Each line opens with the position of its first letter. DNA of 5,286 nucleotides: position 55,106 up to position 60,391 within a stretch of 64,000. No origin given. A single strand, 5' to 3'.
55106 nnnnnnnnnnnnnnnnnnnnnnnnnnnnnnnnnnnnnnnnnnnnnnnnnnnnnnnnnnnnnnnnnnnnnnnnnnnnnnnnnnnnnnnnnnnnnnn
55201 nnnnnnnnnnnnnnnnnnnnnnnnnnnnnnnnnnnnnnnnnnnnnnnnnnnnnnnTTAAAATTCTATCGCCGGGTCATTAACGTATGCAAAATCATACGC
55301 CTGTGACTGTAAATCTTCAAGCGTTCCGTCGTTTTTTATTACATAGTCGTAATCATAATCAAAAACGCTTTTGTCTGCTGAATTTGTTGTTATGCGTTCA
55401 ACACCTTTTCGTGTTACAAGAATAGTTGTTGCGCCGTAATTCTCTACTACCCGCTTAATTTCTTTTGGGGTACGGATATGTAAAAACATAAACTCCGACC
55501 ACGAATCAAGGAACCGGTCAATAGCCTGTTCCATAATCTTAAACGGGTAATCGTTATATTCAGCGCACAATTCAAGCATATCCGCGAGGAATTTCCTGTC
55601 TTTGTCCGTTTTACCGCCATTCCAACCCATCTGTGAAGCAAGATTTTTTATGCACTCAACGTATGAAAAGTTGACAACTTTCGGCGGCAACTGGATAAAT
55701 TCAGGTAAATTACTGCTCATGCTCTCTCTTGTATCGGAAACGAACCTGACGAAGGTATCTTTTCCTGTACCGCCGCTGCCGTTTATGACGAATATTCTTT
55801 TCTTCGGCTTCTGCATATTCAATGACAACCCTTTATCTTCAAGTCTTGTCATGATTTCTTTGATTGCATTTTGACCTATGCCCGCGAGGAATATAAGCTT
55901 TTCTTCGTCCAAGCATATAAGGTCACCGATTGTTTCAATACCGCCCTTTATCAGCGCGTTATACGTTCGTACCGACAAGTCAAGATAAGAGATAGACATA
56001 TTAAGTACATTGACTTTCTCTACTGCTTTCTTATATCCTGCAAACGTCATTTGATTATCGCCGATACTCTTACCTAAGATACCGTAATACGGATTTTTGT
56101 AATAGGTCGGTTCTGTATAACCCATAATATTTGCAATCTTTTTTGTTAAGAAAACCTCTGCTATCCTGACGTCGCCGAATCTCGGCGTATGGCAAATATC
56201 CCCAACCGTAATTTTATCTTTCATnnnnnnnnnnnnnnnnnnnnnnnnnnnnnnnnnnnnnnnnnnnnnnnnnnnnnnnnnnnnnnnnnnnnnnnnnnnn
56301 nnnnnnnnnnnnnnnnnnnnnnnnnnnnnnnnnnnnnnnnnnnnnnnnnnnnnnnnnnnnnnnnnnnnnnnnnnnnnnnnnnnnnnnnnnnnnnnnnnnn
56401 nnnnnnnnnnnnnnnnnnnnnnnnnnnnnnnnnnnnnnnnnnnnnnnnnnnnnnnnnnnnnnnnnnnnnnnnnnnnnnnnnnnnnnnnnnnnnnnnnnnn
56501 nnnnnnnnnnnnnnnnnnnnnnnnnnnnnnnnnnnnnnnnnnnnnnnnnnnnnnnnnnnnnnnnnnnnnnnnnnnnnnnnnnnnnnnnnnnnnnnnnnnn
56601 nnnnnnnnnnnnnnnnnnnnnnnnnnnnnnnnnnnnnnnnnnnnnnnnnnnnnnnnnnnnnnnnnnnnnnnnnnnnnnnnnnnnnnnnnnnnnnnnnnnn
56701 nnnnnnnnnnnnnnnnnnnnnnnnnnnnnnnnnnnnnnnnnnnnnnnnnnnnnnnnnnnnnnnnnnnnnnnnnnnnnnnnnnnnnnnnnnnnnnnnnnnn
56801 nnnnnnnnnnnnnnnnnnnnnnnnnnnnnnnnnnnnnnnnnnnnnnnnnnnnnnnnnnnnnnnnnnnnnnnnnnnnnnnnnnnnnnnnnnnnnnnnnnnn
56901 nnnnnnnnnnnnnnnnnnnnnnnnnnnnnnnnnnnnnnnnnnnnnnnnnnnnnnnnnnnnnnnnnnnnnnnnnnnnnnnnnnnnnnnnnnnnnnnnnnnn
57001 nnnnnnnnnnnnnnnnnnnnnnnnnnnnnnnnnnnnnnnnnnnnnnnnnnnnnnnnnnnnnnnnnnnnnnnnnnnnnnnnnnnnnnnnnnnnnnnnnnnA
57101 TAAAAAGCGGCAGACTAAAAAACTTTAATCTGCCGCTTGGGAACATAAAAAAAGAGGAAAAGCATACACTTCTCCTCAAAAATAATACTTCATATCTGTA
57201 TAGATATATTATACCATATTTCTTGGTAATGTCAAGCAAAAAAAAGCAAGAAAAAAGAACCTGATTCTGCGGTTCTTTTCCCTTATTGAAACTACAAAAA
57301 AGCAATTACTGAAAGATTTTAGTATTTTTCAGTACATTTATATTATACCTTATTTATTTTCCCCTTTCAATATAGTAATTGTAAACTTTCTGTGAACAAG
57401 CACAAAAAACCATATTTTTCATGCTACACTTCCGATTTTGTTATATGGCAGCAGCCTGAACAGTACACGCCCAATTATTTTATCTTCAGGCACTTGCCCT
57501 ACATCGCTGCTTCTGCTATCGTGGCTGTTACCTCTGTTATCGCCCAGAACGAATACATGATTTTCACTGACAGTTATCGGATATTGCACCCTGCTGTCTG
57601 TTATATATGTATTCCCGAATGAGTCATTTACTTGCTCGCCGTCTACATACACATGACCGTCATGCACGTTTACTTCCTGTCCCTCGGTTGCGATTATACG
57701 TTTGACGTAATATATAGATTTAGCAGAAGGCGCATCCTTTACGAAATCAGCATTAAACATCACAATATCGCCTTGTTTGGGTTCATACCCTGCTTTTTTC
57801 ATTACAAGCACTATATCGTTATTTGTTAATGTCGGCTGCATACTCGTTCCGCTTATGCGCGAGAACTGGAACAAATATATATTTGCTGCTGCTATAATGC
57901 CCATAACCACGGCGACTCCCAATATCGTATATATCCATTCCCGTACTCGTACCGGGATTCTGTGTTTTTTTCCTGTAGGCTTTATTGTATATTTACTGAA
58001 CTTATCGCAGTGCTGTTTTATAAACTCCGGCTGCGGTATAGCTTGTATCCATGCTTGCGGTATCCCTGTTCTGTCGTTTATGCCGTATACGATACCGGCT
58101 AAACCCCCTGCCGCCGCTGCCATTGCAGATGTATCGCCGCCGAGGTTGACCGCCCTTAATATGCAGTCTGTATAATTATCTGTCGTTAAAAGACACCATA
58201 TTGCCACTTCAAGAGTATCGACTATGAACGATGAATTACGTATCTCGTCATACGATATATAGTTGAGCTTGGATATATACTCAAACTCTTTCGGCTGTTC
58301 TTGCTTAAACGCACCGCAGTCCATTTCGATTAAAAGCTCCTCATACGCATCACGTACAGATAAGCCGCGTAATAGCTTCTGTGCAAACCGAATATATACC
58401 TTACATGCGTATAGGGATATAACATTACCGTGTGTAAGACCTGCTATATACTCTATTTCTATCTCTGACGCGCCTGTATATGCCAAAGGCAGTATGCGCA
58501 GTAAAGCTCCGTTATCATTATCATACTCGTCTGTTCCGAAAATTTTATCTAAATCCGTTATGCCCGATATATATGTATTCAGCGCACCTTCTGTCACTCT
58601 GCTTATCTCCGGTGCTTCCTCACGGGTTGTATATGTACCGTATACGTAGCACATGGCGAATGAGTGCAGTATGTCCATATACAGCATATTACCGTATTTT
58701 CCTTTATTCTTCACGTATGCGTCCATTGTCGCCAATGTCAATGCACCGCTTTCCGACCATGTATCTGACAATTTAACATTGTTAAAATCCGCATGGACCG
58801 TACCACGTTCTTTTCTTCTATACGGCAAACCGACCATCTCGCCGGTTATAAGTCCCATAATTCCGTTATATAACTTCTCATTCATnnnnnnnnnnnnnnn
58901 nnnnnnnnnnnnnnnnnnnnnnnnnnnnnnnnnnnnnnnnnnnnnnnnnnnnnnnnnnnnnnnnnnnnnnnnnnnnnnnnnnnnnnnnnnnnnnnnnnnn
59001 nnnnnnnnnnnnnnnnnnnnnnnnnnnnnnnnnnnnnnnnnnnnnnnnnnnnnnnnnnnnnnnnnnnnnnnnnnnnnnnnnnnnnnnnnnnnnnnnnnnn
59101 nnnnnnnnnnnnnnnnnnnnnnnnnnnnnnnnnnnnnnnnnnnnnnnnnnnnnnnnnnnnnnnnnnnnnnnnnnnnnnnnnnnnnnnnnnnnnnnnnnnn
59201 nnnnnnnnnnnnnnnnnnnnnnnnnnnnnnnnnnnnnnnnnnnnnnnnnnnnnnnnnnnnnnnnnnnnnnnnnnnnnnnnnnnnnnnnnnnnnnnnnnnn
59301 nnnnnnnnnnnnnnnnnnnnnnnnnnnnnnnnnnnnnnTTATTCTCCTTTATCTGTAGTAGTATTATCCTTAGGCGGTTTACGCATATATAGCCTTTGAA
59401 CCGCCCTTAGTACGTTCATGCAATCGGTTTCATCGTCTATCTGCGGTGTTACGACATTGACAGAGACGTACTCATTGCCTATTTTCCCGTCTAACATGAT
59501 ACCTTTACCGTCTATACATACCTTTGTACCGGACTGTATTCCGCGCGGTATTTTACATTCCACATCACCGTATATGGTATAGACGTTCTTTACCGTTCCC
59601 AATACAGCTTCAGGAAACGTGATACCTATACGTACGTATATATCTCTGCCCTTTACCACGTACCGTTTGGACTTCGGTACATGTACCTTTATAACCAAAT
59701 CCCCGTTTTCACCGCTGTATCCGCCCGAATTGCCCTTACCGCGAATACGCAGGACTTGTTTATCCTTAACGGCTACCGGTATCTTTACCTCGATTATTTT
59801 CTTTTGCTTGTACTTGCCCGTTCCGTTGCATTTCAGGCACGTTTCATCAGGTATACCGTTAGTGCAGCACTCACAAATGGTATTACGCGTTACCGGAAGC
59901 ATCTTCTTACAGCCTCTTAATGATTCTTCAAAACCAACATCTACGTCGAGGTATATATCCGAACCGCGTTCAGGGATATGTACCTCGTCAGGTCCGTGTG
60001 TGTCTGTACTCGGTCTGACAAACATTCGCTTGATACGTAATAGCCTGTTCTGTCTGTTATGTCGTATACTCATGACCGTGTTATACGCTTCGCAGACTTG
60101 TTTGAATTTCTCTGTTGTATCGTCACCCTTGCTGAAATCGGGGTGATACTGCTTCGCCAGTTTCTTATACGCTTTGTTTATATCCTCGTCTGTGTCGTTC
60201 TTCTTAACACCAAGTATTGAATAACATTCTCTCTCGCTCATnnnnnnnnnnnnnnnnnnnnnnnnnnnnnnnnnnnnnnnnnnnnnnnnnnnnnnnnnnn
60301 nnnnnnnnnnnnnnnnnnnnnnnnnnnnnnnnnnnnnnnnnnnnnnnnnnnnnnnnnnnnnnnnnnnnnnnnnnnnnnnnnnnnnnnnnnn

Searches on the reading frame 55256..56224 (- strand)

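Call 17: search_protein_families(library=pfam, proteins=[window:55256-56224:-], max_evalue=0.01)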
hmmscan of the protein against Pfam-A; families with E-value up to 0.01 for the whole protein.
window:55256-56224:- (322 aa): 2 families
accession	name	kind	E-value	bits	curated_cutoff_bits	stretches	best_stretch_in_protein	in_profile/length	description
PF03118.21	RNA_pol_A_CTD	-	2.1e-13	50.2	23.8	1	70-129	7-66/67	Bacterial RNA polymerase, alpha chain C terminal domain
PF21448.3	DNMK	-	3.1e-07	30.7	27.1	1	230-307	154-231/232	Deoxynucleotide monophosphate kinase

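Call 18: search_protein_families(library=phrogs, proteins=[window:55256-56224:-], max_evalue=0.001)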
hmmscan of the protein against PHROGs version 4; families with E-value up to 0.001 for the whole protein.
window:55256-56224:- (322 aa): 1 family
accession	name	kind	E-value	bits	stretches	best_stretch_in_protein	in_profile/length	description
phrog_139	-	other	8.7e-14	52.7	1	234-313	180-260/342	deoxynucleoside monophosphate kinase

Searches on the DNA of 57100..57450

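Call 84: search_rna_families(source=window, start=57100, end=57450, threshold=evalue, max_evalue=1)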
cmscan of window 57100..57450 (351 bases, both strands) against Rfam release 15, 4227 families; matches with E-value up to 1: 10.
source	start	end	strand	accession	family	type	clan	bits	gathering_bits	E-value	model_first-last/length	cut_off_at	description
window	57249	57355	-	RF02449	ncr1015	Gene; sRNA;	-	26.6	60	0.081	1-121/121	no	Bacillus sRNA ncr1015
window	57241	57287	-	RF04343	Plastid-psbA-2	Cis-reg;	CL00153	22.1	55.8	0.068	1-60/60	no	Plastid-psbA-2 3UTR RNA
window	57140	57230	-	RF00558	L20_leader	Cis-reg; leader;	-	21.5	58.7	0.051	1-127/127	no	Ribosomal protein L20 leader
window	57247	57330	-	RF02432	SpF25_sRNA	Gene; sRNA;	-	21.3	48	0.33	1-102/102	no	Streptococcus sRNA SpF25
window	57147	57204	-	RF02451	ncr1241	Gene; sRNA;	-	20.6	60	0.35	1-63/63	no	Bacillus sRNA ncr1241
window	57212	57279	+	RF02083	OrzO-P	Gene; antitoxin;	-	20.4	60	0.53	1-76/76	no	OrzO-P RNA antitoxin family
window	57242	57359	-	RF00125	IS128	Gene; sRNA;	-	19.9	80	0.06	85-204/209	no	IS128 RNA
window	57101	57176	-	RF02241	Xoo2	Gene; sRNA;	-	18.6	45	0.23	1-78/78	no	Xanthomonadaceae sRNA Xoo2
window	57215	57304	+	RF03308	MIR848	Gene; miRNA;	-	18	90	0.33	1-97/97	no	MIR848 microRNA precursor family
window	57100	57240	-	RF03533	SQ1002_RNA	Gene; sRNA;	-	14.6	128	0.72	1-164/237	3'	Clostridioides difficile sRNA SQ1002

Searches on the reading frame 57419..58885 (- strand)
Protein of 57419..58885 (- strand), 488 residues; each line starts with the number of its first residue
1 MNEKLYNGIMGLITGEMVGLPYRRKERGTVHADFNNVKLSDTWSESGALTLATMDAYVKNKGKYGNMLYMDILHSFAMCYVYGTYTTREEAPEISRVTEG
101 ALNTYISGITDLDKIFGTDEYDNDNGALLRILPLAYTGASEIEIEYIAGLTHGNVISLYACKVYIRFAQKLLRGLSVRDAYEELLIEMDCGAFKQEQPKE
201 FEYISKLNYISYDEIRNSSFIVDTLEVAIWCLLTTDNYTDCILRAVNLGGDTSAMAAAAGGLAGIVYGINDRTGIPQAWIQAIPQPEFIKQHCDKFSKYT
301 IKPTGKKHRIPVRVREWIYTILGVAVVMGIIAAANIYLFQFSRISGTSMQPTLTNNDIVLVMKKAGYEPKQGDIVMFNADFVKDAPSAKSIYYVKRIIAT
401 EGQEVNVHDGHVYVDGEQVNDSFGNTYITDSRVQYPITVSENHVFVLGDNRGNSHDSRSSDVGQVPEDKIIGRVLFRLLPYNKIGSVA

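Call 17: search_protein_families(library=pfam, proteins=[window:57419-58885:-], max_evalue=0.01)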
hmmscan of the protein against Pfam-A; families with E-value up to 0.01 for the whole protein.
window:57419-58885:- (488 aa): 3 families
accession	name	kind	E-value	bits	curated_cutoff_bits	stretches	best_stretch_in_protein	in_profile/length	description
PF03747.19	ADP_ribosyl_GH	-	1.8e-35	123.5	26.2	1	8-271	2-283/287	ADP-ribosylglycohydrolase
PF10502.14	Peptidase_S26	-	2.3e-34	119.2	22.9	1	316-478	3-167/168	Signal peptidase, peptidase S26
PF00717.28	Peptidase_S24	-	0.00051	20.2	23.3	1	343-380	39-74/116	Peptidase S24-like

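Call 18: search_protein_families(library=phrogs, proteins=[window:57419-58885:-], max_evalue=0.001)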
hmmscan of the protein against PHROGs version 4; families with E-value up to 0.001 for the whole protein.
window:57419-58885:- (488 aa): 3 families
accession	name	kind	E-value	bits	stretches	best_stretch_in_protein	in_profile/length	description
phrog_6572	-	other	1.2e-38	134.1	1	1-306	4-314/325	ADP-ribosylglycohydrolase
phrog_15562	-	unknown function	4.9e-20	73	2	315-439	4-138/215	-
phrog_6201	-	transcription regulation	0.00022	22.1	1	340-403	29-82/121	CI-like repressor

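Call 87: find_encoding_contigs(protein=window:57419-58885:-, flank=3000, max_places=6)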
Protein window:57419-58885:- (488 aa): no gene with exactly this product is on record in the collection.

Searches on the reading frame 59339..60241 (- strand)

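Call 17: search_protein_families(library=pfam, proteins=[window:59339-60241:-], max_evalue=0.01)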
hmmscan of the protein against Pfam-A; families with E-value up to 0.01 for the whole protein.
window:59339-60241:- (300 aa): 2 families
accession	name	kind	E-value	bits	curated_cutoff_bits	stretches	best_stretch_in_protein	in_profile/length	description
PF01556.23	DnaJ_C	-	3.9e-36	124.8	26.6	1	98-266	3-152/152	DnaJ C terminal domain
PF00226.36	DnaJ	-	4.2e-17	62.4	27.8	1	6-57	2-54/63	DnaJ domain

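Call 18: search_protein_families(library=phrogs, proteins=[window:59339-60241:-], max_evalue=0.001)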
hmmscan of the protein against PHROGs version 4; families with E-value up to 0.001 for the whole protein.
window:59339-60241:- (300 aa): 6 families
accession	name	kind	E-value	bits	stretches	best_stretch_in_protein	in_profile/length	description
phrog_14336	-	unknown function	1.8e-52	179.9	2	132-273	196-338/363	-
phrog_31004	-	unknown function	2.6e-09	38.5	1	7-60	4-58/156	-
phrog_13942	-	unknown function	1.8e-07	31.7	1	1-58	12-66/336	-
phrog_9210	-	unknown function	1.3e-05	25.9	1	3-55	148-198/204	-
phrog_15863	-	unknown function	1.4e-05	25.5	1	17-57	155-194/312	-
phrog_2778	-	unknown function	0.00097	20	0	5-55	36-85/239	-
